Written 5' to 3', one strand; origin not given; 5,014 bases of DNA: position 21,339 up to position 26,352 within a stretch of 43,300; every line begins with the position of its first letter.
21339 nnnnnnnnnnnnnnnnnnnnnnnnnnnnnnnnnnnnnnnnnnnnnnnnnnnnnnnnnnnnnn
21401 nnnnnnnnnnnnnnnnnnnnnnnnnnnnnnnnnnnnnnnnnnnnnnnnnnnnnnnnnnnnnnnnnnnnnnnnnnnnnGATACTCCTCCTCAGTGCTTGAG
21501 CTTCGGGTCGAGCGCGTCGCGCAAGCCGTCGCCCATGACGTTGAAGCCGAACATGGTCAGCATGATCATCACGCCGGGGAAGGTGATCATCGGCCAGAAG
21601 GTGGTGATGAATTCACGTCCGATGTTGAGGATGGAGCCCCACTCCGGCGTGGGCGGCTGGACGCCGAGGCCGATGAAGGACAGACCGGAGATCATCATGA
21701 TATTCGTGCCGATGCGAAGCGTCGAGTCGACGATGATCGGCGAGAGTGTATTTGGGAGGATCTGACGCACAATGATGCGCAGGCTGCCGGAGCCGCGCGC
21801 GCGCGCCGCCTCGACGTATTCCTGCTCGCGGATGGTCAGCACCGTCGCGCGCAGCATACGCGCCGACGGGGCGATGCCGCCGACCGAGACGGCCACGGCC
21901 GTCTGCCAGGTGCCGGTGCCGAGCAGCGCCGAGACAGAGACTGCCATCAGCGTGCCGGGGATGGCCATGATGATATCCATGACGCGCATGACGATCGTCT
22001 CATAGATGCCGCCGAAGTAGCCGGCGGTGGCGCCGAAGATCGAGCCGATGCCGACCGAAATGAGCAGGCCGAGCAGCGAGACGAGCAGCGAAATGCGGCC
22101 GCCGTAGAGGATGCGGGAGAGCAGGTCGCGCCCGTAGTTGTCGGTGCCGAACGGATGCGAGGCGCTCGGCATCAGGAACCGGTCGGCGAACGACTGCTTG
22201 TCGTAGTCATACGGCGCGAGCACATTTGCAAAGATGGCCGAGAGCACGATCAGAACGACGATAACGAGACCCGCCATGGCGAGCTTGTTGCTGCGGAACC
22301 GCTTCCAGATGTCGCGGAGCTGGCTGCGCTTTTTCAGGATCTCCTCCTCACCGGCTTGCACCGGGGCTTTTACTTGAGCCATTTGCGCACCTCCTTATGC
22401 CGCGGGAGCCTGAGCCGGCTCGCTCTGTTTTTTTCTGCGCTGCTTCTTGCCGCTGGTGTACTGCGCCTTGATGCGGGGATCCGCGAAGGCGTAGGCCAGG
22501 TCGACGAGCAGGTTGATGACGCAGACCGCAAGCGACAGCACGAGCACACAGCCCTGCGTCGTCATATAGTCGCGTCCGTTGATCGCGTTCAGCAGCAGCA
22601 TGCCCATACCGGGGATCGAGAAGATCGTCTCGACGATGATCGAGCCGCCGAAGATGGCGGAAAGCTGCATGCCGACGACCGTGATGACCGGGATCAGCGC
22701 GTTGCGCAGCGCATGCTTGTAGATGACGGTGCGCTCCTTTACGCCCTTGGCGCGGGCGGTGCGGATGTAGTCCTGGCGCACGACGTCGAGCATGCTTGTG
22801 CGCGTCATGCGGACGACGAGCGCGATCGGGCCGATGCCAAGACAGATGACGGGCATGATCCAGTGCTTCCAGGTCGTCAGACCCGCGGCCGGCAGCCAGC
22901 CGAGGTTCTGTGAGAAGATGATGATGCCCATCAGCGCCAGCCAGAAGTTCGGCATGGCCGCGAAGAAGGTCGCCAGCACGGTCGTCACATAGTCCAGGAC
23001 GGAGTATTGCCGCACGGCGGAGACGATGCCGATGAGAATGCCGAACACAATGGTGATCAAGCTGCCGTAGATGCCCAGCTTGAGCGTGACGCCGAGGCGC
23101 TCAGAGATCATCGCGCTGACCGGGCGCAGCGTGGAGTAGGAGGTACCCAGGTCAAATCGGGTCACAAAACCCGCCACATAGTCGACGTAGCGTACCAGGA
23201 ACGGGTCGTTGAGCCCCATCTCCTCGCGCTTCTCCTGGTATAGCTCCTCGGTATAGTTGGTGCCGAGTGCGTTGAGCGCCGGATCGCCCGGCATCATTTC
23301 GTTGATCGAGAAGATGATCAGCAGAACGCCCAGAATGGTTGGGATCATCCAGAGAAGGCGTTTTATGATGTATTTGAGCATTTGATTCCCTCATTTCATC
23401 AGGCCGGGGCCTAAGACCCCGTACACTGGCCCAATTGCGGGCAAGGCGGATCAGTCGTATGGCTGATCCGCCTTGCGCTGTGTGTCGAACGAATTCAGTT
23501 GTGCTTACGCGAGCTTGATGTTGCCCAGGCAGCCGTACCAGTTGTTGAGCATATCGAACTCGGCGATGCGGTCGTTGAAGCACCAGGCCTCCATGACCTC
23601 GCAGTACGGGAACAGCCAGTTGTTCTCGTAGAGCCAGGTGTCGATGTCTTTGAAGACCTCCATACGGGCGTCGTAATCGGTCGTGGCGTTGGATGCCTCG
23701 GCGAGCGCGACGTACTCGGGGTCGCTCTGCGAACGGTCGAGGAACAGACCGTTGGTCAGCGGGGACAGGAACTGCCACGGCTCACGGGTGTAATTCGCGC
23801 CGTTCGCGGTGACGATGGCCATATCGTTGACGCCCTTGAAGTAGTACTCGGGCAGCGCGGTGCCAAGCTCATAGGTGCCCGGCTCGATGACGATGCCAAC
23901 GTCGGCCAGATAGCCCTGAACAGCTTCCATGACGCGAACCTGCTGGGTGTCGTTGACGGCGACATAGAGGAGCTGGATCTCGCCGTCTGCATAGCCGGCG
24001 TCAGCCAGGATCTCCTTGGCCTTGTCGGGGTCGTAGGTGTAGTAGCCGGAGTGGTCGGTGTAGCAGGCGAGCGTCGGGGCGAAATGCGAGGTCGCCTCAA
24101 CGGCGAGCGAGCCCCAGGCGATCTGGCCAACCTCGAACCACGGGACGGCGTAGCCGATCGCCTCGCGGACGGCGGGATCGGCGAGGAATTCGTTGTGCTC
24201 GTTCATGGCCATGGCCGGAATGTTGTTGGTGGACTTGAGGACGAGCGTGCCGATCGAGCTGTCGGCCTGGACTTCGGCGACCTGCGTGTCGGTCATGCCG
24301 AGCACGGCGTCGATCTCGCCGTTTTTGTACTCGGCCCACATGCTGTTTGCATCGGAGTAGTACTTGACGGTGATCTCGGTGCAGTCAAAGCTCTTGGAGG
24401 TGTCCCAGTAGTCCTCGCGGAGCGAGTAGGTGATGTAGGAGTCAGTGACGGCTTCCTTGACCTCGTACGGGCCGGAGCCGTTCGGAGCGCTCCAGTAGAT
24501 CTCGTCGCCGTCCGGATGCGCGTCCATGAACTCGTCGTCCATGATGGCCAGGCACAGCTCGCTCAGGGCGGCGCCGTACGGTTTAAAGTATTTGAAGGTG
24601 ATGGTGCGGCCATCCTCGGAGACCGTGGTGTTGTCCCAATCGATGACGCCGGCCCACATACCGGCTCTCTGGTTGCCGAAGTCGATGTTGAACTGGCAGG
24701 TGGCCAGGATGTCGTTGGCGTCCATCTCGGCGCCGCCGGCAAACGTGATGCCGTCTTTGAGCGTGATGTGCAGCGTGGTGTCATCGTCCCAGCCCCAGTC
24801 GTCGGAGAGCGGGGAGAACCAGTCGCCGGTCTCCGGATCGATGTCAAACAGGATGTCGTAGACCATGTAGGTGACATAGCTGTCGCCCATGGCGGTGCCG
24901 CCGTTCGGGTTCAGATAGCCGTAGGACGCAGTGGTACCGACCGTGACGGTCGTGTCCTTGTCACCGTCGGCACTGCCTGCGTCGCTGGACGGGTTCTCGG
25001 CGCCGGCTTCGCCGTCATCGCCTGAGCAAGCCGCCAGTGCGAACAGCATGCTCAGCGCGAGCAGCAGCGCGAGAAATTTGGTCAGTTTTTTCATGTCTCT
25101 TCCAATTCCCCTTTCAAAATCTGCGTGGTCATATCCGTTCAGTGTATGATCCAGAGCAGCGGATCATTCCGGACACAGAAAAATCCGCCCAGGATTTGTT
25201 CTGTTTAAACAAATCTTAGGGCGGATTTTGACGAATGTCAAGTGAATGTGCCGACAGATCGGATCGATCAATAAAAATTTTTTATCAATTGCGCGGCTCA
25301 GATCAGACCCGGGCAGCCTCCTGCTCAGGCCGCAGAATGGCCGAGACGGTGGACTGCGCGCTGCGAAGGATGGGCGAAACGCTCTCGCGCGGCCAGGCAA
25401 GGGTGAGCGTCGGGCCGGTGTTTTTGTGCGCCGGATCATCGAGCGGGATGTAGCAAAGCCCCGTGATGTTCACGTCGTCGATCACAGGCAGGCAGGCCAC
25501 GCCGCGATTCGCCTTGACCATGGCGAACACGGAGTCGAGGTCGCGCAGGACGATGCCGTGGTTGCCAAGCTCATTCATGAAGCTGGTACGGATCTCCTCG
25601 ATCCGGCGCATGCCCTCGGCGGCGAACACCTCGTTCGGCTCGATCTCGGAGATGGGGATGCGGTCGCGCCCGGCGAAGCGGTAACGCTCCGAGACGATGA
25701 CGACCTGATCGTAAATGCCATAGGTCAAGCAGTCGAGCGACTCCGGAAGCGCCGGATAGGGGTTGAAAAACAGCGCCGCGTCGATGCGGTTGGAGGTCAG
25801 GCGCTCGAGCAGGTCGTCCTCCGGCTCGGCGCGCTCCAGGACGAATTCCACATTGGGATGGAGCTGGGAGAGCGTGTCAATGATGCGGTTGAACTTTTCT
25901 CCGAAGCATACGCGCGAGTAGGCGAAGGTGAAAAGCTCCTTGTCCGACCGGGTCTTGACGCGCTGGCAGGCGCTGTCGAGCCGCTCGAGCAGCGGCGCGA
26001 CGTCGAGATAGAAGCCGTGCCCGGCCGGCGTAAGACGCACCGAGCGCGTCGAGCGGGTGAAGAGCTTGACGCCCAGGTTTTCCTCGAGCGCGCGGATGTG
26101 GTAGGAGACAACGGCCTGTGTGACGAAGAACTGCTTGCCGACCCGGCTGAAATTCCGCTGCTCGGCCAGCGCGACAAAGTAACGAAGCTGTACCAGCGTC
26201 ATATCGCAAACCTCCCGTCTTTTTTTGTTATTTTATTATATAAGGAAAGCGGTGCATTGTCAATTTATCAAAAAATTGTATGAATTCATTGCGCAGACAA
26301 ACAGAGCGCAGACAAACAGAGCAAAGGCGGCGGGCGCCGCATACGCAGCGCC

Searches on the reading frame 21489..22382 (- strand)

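Call 10: search_protein_families(library=pfam, proteins=[window:21489-22382:-], max_evalue=0.0001)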
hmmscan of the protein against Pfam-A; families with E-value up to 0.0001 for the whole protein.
window:21489-22382:- (297 aa): 2 families
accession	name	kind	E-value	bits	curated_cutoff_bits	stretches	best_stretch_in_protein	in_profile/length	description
PF00528.27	BPD_transp_1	-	6e-30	104.8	26.4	1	113-296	1-183/184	Binding-protein-dependent transport system inner membrane component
PF12911.12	OppC_N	-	7.5e-21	74.2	23.9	1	20-72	1-53/53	N-terminal TM domain of oligopeptide transport permease C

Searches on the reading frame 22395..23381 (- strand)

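Call 10: search_protein_families(library=pfam, proteins=[window:22395-23381:-], max_evalue=0.0001)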
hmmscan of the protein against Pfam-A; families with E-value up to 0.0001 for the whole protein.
window:22395-23381:- (328 aa): 2 families
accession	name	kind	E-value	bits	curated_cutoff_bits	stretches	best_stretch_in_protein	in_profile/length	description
PF00528.27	BPD_transp_1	-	5.1e-44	150.7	26.4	1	114-305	1-183/184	Binding-protein-dependent transport system inner membrane component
PF19300.4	BPD_transp_1_N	-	1.7e-11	44.8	23.8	1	1-102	1-113/114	Binding-prot-dependent transport system membrane comp, N-term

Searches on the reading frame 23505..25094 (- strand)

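Call 10: search_protein_families(library=pfam, proteins=[window:23505-25094:-], max_evalue=0.0001)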
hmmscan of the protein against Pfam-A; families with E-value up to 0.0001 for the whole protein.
window:23505-25094:- (529 aa): 1 family
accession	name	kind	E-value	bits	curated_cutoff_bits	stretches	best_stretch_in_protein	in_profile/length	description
PF00496.27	SBP_bac_5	-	3.8e-55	187.9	32.4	1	100-446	10-360/368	Bacterial extracellular solute-binding proteins, family 5 Middle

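Call 74: search_protein_families(library=ncbifam, proteins=[window:23505-25094:-], max_evalue=1e-20)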
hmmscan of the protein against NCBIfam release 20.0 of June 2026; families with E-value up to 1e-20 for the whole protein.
window:23505-25094:- (529 aa): 4 families
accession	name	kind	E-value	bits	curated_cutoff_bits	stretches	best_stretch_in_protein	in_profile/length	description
TIGR02294.1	nickel_nikA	equivalog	4e-26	91.6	393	1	47-447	5-415/501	nickel ABC transporter substrate-binding protein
NF045468.1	Opp5A_nikA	equivalog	4e-26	91.6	600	1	74-370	40-320/488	nickel ABC transporter substrate-binding protein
NF011942.0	PRK15413.1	equivalog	1.6e-22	79.9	594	1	42-424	24-399/512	glutathione ABC transporter substrate-binding protein GsiB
NF045467.1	Opp4A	equivalog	1.8e-22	79.3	650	0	203-371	206-383/556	oligopeptide ABC transporter substrate-binding protein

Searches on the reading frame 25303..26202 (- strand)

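Call 10: search_protein_families(library=pfam, proteins=[window:25303-26202:-], max_evalue=0.0001)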
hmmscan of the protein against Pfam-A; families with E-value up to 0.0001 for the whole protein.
window:25303-26202:- (299 aa): 2 families
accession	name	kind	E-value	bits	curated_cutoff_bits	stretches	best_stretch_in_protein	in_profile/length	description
PF00126.33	HTH_1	-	1.1e-21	76.9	26.6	1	4-62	2-60/60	Bacterial regulatory helix-turn-helix protein, lysR family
PF03466.25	LysR_substrate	-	2.5e-14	53.6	28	1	106-279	23-197/209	LysR substrate binding domain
